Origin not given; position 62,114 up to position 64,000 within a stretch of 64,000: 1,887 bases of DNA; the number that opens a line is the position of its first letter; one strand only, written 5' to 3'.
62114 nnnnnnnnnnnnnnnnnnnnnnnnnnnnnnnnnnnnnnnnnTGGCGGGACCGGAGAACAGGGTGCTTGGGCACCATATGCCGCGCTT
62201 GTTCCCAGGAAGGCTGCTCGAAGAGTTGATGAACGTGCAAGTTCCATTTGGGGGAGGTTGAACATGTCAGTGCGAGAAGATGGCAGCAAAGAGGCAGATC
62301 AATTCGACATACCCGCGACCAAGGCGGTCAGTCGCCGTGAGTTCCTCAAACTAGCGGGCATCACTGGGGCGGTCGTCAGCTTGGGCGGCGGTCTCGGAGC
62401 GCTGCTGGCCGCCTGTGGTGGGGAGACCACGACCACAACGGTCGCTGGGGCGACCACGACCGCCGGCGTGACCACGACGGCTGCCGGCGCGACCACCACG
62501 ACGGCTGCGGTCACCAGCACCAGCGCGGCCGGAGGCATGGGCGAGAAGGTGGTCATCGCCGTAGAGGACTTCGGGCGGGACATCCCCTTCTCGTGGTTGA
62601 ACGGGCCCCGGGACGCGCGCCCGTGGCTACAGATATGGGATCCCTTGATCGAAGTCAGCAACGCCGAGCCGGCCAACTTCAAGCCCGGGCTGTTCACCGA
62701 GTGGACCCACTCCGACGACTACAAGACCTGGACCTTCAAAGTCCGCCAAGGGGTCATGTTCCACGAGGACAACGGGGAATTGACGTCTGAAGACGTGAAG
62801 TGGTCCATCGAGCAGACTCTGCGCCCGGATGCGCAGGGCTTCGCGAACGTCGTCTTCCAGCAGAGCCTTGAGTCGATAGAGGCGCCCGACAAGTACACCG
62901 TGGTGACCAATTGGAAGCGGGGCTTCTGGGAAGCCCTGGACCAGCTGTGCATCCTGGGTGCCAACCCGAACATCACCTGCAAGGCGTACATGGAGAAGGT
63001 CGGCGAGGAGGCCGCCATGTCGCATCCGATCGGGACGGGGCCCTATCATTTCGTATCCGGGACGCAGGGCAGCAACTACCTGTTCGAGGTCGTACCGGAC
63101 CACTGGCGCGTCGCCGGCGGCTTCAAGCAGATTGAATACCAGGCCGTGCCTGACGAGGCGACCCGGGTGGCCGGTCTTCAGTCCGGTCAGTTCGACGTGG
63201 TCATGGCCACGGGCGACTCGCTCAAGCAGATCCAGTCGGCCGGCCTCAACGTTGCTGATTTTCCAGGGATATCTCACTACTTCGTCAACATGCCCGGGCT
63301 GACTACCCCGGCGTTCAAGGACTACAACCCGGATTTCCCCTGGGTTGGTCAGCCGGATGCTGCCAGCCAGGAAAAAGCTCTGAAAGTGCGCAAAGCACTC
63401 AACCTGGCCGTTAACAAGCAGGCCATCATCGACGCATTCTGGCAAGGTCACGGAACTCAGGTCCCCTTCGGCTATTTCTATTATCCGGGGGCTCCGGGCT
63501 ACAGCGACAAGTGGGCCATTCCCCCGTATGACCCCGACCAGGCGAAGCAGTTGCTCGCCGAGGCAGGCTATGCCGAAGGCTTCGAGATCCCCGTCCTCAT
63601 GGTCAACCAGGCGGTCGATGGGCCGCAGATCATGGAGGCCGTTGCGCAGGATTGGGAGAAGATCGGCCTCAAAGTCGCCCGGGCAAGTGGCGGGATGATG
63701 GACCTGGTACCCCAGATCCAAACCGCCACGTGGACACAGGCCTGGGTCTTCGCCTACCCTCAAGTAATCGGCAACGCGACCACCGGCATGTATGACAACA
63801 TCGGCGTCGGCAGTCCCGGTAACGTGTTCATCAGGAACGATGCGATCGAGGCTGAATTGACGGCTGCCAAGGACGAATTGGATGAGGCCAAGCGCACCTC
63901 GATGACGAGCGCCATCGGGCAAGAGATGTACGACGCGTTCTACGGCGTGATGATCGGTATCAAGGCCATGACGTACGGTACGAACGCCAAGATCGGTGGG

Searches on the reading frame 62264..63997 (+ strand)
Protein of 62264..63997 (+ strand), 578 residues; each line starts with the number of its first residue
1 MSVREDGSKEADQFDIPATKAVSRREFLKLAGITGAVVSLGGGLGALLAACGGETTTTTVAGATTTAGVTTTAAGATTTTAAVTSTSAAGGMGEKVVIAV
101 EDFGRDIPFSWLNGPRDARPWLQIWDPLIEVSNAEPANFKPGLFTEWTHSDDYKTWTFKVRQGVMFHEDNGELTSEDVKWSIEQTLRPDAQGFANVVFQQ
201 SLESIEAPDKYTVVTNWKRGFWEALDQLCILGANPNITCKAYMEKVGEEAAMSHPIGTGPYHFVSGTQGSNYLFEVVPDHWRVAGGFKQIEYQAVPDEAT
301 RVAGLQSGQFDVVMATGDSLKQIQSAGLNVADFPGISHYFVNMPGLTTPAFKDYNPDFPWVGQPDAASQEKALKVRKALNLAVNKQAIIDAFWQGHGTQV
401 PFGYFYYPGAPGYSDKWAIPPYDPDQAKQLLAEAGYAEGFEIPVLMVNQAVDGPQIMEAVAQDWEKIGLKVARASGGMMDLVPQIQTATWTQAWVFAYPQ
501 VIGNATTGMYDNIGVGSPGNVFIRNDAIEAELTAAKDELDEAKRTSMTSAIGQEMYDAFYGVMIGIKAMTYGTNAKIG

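Call 56: search_protein_families(library=pfam, proteins=[window:62264-63997:+], max_evalue=0.001)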
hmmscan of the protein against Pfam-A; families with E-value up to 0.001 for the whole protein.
window:62264-63997:+ (578 aa): 1 family
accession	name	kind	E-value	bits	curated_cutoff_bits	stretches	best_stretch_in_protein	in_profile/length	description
PF00496.27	SBP_bac_5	-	1.4e-63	215.6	32.4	1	139-471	2-319/368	Bacterial extracellular solute-binding proteins, family 5 Middle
